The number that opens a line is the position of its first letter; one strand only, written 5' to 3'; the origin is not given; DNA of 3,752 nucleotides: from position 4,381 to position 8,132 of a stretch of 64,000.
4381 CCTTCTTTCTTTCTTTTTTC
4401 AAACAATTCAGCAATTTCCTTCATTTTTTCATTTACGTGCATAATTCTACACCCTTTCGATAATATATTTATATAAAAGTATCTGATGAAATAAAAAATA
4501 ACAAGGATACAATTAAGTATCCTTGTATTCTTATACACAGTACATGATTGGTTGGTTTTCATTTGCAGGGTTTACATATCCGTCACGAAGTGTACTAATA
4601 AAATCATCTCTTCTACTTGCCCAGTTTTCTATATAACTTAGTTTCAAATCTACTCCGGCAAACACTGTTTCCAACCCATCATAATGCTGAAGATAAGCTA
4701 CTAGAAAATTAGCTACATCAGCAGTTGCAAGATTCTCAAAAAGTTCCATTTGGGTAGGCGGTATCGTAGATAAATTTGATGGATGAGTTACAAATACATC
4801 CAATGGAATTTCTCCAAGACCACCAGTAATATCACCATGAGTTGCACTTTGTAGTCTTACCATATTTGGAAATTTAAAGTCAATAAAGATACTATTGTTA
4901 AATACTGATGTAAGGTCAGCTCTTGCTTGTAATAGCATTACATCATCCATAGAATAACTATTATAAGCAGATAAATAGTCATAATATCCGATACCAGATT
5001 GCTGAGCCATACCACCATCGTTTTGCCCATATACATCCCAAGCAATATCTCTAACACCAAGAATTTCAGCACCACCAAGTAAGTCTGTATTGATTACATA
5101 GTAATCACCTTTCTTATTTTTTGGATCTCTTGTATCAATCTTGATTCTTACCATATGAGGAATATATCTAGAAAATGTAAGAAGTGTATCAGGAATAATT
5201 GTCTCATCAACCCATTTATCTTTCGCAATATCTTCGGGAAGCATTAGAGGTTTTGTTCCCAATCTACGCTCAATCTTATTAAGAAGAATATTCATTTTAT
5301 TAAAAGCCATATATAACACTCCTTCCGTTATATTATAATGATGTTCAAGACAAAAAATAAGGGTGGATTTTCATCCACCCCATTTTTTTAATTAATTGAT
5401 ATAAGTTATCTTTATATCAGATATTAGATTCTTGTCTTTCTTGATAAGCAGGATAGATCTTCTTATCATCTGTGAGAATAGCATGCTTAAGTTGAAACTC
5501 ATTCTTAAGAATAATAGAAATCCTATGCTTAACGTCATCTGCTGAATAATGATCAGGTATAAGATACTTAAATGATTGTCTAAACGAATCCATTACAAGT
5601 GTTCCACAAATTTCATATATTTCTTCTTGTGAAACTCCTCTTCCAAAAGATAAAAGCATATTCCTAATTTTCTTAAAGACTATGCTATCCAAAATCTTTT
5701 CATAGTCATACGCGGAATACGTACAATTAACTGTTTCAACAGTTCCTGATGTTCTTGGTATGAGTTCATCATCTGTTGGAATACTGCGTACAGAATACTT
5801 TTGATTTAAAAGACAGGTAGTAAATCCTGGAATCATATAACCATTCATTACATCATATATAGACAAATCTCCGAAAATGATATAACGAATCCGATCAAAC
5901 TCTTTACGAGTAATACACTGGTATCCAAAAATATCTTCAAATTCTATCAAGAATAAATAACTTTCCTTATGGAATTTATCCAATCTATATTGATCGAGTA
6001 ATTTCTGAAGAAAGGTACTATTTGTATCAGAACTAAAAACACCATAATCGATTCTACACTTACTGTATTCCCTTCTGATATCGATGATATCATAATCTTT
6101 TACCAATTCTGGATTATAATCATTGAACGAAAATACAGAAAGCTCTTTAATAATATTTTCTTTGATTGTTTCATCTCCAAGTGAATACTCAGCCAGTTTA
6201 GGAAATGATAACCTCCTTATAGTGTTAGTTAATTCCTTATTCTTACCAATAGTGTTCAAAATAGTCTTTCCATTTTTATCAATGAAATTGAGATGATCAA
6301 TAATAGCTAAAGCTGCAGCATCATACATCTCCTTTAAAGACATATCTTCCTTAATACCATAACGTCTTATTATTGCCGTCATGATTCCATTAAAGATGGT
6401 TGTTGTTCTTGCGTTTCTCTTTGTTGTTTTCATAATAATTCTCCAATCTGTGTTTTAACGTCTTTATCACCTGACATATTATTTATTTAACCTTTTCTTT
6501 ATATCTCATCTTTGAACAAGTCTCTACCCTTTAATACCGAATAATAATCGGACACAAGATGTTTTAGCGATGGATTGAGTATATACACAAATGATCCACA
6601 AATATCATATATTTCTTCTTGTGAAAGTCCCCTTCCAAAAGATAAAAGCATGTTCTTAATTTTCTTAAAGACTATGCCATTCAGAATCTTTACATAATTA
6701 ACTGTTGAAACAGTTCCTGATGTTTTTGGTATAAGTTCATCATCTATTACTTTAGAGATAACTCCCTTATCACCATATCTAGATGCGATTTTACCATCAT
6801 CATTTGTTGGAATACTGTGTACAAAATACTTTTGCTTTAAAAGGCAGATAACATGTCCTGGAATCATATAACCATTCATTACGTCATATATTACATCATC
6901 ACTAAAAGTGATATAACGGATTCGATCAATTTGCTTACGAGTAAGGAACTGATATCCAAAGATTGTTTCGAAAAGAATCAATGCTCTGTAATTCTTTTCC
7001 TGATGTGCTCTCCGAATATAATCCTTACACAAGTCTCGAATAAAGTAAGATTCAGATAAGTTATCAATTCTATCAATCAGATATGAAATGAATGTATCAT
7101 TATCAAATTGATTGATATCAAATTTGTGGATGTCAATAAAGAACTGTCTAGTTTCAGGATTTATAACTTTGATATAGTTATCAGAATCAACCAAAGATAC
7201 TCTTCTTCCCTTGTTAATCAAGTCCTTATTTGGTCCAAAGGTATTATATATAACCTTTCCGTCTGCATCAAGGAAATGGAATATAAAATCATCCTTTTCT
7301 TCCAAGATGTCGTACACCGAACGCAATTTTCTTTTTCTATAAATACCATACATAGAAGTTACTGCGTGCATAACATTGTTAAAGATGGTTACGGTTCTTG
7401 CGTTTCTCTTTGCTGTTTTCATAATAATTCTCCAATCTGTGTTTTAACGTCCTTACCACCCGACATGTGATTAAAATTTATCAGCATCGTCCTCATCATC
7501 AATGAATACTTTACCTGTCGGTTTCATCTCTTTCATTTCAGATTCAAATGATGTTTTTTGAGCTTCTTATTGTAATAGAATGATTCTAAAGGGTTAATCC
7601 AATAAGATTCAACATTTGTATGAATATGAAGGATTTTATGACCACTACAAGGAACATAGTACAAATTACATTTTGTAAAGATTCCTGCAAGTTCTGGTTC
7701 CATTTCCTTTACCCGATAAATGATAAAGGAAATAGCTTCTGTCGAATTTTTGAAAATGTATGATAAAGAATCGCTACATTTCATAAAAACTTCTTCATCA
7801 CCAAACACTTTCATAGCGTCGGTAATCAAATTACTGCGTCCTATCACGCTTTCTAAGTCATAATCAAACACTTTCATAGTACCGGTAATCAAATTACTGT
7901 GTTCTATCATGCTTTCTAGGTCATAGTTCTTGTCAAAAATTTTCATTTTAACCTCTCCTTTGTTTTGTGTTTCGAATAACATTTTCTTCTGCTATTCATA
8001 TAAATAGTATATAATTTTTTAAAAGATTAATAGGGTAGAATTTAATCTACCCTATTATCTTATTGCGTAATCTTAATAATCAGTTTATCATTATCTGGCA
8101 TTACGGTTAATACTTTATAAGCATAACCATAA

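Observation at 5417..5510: A ~95-bp piece of the DNA polymerase gene (KKxY region) forms the 3' end of an unrelated paralog: inverted repeat with 55378-55470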

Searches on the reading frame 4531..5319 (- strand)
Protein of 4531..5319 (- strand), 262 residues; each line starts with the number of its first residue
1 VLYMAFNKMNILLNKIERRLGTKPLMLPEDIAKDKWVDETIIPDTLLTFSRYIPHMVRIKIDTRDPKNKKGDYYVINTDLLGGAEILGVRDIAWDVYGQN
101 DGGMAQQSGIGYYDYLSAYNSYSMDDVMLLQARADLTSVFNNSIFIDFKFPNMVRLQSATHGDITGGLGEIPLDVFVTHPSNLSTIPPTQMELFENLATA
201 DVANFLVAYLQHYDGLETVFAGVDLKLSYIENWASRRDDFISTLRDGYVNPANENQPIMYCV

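Call 7: search_protein_families(library=pfam, proteins=[window:4531-5319:-], max_evalue=0.1)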
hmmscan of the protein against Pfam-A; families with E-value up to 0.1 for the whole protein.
window:4531-5319:- (262 aa): 0 families

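Call 25: find_related_loci(query=window:4534-5310:-, collection=viral_contigs, flank=6000)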
Query window:4534-5310:- (259 aa) in viral_contigs; peptide patterns used: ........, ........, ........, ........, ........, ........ (x = any residue, [..] = any of these).
17 stretches matched a pattern; 9 encode a relative of the query (tblastn E <= 1e-3); 9 distinct loci.
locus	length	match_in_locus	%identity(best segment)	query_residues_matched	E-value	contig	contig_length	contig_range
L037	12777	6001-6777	100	1-259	1e-177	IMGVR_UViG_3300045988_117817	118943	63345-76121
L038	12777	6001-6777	100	1-259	2e-177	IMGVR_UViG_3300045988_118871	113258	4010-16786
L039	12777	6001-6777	98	1-259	8e-176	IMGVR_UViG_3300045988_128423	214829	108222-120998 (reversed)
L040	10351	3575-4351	97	1-259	1e-173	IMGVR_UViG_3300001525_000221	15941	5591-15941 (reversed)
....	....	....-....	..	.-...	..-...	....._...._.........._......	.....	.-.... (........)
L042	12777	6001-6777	93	1-259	1e-168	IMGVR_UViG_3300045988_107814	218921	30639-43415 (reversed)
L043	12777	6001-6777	91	1-259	8e-164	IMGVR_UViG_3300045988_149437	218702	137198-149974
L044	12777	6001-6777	86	1-259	9e-157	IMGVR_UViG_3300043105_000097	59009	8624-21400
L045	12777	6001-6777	86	1-259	9e-157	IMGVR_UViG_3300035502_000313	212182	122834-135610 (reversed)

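Call 27: search_protein_families(library=phrogs, proteins=[L043:4821-5912:+, L042:4859-5890:+, window:4531-5319:-, L042:4230-4826:+], max_evalue=0.01)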
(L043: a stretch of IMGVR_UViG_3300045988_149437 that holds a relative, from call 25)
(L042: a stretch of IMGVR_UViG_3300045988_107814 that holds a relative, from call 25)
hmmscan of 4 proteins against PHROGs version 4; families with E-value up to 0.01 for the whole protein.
L043:4821-5912:+ (363 aa): 3 families
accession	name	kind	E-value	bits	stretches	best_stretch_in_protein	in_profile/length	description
phrog_10678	-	unknown function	6.6e-13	50.2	1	245-344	106-207/214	-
phrog_3233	-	DNA, RNA and nucleotide metabolism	0.0011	19.8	1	1-93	2-94/225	RNA polymerase beta subunit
phrog_13215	-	unknown function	0.0044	18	0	73-102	21-48/60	-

L042:4859-5890:+ (343 aa): 0 families

window:4531-5319:- (262 aa): 1 family
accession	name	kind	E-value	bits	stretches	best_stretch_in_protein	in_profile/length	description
phrog_18911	-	head and packaging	1.9e-23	84.4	1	9-254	4-224/230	virion structural protein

L042:4230-4826:+ (198 aa): 0 families

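Call 28: search_protein_families(library=pfam, proteins=[L043:4821-5912:+, L042:4859-5890:+], max_evalue=0.1)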
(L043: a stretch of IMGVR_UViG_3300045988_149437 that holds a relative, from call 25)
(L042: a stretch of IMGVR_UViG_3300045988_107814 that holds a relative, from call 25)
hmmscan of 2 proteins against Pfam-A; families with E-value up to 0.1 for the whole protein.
L043:4821-5912:+ (363 aa): 2 families
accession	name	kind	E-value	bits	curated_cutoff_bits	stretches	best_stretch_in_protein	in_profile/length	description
PF04758.19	Ribosomal_S30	-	0.014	16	27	1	265-306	12-54/58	Ribosomal protein S30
PF19651.4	DUF6154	-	0.026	15.4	27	1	8-43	19-54/79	Family of unknown function (DUF6154)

L042:4859-5890:+ (343 aa): 1 family
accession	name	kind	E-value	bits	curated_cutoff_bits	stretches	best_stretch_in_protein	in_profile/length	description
PF20284.3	CTD8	-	0.029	15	27.6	1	222-284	10-72/127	C-terminal domain 8 of the ABC-three component (ABC-3C) systems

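Call 70: search_solved_structures(query=L043:4821-5909:+, max_evalue=1)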
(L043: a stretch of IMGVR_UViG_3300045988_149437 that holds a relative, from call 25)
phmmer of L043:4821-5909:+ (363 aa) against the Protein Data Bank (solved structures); distinct sequences matched with E-value up to 1: 0.

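Call 71: search_protein_families(library=ncbifam, proteins=[L043:4821-5909:+], max_evalue=0.1)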
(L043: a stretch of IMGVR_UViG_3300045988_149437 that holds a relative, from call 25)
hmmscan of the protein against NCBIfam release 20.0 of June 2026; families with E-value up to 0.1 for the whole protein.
L043:4821-5909:+ (363 aa): 0 families

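Call 82: search_protein_families(library=padloc, proteins=[L042:4859-5887:+, L043:4821-5909:+], max_evalue=0.01)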
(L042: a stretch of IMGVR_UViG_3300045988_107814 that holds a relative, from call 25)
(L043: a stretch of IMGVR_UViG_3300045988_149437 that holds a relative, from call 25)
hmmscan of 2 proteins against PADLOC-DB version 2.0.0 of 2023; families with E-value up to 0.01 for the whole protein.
L042:4859-5887:+ (343 aa): 0 families

L043:4821-5909:+ (363 aa): 0 families

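Call 98: find_related_loci(query=A5, collection=viral_contigs, flank=4000)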
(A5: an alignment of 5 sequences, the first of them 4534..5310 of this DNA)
Query A5 (259 aa) in viral_contigs; peptide patterns used: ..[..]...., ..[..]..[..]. (x = any residue, [..] = any of these).
105 stretches matched a pattern; 12 encode a relative of the query (tblastn E <= 1e-3); 12 distinct loci.
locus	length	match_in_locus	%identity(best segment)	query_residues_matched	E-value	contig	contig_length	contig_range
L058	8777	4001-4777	100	1-259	1e-177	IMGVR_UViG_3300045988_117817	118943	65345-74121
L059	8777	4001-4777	100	1-259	2e-177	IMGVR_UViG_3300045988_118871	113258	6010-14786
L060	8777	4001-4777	98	1-259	8e-176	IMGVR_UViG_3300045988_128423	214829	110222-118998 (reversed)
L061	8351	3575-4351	97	1-259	1e-173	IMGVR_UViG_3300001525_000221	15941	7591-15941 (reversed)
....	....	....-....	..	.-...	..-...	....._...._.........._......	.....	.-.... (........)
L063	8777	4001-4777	93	1-259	1e-168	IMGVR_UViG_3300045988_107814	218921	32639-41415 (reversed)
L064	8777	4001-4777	91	1-259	8e-164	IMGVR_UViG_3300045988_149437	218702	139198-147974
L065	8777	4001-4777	86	1-259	9e-157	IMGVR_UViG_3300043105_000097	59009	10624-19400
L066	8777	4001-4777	86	1-259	9e-157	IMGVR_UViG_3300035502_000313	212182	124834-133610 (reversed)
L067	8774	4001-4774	78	1-259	4e-141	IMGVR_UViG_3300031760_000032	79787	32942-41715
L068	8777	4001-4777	77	1-259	9e-141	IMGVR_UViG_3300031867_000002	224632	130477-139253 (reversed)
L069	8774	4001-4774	76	1-259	4e-138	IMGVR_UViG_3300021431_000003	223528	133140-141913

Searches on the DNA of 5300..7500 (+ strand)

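Call 6: search_dna_similar(query=window:5300-7500:+, collection=phages, mode=distant, max_rows=30)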
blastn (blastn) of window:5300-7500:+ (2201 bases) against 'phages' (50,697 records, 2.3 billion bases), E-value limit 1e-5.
No match.
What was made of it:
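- Tried and rejected: No match (call 6).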

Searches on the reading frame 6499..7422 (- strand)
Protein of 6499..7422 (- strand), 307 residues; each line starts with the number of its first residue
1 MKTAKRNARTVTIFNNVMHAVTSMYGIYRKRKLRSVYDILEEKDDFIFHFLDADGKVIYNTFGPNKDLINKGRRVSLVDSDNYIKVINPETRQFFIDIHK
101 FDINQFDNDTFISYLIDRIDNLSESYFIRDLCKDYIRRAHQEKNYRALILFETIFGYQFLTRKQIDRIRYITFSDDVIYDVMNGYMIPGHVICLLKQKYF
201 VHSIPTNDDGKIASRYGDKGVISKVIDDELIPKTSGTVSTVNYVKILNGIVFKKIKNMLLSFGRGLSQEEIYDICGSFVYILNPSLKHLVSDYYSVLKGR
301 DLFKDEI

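Call 7: search_protein_families(library=pfam, proteins=[window:6499-7422:-], max_evalue=0.1)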
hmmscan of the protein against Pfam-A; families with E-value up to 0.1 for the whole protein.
window:6499-7422:- (307 aa): 0 families

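Call 9: find_homologous_proteins(query=window:6502-7422:-, max_evalue=0.001)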
Query window:6502-7422:- (307 aa): 118 proteins with E <= 0.001 among 1071 candidates.
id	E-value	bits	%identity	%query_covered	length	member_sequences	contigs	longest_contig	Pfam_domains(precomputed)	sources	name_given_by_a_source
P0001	2.5e-194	663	97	100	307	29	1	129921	-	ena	-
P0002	6.5e-193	658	97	100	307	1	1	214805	-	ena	-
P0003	6.5e-192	655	96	100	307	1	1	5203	-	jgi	-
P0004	6.5e-192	655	96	100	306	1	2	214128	-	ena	-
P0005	6.6e-192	655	96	100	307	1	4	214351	-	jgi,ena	jgi:hypothetical protein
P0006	1.6e-191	654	95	100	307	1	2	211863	-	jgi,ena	jgi:hypothetical protein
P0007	2.3e-183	627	93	100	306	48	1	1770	-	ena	-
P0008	5.8e-182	622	92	100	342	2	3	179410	-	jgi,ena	jgi:hypothetical protein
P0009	6.6e-174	596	90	100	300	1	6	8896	-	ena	-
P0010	9.1e-174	595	91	100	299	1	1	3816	-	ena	-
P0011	2.2e-173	594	90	100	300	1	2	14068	-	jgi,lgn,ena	jgi:hypothetical protein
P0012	5.6e-173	593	90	100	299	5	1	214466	-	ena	-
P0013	2.4e-172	591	90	100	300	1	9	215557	-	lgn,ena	-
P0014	1.7e-169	581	89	99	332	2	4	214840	-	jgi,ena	jgi:hypothetical protein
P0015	9.7e-169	579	88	96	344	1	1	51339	-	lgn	-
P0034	1.1e-95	339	62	60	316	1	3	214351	-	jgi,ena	jgi:hypothetical protein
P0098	1.5e-51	194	43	66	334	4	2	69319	-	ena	-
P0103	1.1e-49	188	88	34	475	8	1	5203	-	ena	-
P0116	9.4e-34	136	37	100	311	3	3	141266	-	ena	-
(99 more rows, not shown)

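Call 13: find_encoding_contigs(protein=P0103, flank=10000, max_places=4)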
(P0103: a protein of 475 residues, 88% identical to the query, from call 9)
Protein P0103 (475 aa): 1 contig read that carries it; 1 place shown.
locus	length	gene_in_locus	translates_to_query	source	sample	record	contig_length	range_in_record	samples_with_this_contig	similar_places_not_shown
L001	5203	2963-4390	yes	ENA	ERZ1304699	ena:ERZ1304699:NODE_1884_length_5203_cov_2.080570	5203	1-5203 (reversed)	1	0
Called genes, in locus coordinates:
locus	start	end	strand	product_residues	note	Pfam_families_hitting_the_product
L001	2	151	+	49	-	?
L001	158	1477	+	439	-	-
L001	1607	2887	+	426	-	-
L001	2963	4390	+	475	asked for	-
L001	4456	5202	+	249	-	?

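Call 27: search_protein_families(library=phrogs, proteins=[window:6499-7422:-, P0098, P0034], max_evalue=0.01)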
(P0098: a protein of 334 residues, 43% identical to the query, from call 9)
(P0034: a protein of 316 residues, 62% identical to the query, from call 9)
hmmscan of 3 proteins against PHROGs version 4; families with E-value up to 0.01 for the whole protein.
window:6499-7422:- (307 aa): 1 family
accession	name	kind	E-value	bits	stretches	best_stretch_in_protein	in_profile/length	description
phrog_3295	-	DNA, RNA and nucleotide metabolism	0.00056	19.4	1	201-235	386-420/698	RNA polymerase beta subunit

P0098 (334 aa): 1 family
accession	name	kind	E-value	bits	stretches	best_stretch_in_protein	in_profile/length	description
phrog_3295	-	DNA, RNA and nucleotide metabolism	0.005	16.3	1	306-332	389-415/698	RNA polymerase beta subunit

P0034 (316 aa): 0 families

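Call 28: search_protein_families(library=pfam, proteins=[P0098, P0034, P0116], max_evalue=0.1)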
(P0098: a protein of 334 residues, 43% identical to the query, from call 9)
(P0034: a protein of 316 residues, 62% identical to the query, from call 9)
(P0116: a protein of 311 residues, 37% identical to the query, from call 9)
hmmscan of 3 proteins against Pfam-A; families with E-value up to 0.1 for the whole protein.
P0098 (334 aa): 1 family
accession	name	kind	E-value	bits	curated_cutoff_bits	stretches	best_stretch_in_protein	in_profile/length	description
PF00562.33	RNA_pol_Rpb2_6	-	0.067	12.7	23.4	0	313-331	226-244/373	RNA polymerase Rpb2, domain 6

P0034 (316 aa): 2 families
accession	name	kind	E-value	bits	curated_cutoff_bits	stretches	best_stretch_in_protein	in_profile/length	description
PF09358.15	E1_UFD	-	0.019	16.1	25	1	29-68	7-46/93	Ubiquitin fold domain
PF11090.14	Phage_T7_Gp13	-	0.021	15.7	25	1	71-117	17-63/86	Bacteriophage T7, probable scaffold protein Gp13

P0116 (311 aa): 1 family
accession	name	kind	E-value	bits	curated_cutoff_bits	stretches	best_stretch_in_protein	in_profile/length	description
PF11976.14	Rad60-SLD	-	0.064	13.5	23.8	0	199-226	25-52/72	Ubiquitin-2 like Rad60 SUMO-like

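Call 51: find_encoding_contigs(protein=P0098, flank=5000, max_places=3)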
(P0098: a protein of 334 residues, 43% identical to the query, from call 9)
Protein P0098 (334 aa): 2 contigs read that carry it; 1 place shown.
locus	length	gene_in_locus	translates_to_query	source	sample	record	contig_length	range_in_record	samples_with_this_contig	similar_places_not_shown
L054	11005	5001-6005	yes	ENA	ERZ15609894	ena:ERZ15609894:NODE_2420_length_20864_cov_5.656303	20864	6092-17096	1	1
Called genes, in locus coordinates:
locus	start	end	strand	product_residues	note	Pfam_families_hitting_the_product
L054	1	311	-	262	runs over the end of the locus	-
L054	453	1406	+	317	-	PF03690:MYG1_exonuc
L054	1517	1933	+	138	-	-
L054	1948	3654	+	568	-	-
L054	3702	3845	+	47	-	-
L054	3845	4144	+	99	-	-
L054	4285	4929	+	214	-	-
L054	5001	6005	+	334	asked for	-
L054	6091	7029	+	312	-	-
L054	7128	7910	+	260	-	-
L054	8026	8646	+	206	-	-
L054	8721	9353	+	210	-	-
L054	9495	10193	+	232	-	PF03477:ATP-cone, PF13597:NRDD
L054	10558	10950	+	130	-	PF13597:NRDD (weak)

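Call 71: search_protein_families(library=ncbifam, proteins=[window:6502-7422:-], max_evalue=0.1)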
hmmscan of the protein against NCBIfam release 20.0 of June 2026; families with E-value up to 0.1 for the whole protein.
window:6502-7422:- (307 aa): 0 families

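Call 82: search_protein_families(library=padloc, proteins=[window:6502-7422:-], max_evalue=0.01)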
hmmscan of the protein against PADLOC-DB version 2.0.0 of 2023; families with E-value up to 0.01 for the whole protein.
window:6502-7422:- (307 aa): 0 families

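Call 104: predict_structure(alignment_id=A4)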
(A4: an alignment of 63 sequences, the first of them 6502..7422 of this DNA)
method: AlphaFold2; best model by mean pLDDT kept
length: 307 residues; sequences in the alignment: 63
mean_pLDDT: 71.0   pTM: 0.74
mean pLDDT of the five models: 71.0, 69.0, 68.9, 66.8, 65.8
residues with pLDDT >= 90: 58; 70-90: 125; 50-70: 61; < 50: 63
segments of 3 or more residues with pLDDT < 50: 103-105, 202-207, 210-246, 291-300, 304-307
pLDDT, mean of each block of 10 residues (from residue 1): 87 96 86 80 87 85 54 75 53 54 57 82 89 92 84 87 93 90 87 73 47 45 42 32 51 80 79 75 61 46 43
secondary structure, 60 per line:
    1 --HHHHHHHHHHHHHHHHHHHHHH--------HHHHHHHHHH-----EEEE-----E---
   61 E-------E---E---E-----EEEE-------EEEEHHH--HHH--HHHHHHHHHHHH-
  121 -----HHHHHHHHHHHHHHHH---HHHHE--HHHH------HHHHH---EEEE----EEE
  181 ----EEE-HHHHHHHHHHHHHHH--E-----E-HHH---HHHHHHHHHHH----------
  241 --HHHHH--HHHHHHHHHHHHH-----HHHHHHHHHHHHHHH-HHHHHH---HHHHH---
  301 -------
elements in order: H3-24 H33-42 E48-51 E83-86 E94-97 H108-119 H126-141 H145-148 H152-155 H162-166 E170-173 E178-180 E185-187 H189-203 H220-230 H243-247 H250-262 H268-282 H284-289 H293-297

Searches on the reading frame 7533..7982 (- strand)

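Call 7: search_protein_families(library=pfam, proteins=[window:7533-7982:-], max_evalue=0.1)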
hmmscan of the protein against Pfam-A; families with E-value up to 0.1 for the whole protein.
window:7533-7982:- (149 aa): 1 family
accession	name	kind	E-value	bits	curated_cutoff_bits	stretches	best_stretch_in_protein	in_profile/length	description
PF15191.11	Synaptonemal_3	-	0.019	15.3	27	1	4-74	7-74/92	Synaptonemal complex central element protein 3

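Call 27: search_protein_families(library=phrogs, proteins=[window:7533-7982:-], max_evalue=0.01)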
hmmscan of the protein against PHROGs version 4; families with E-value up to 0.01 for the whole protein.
window:7533-7982:- (149 aa): 0 families
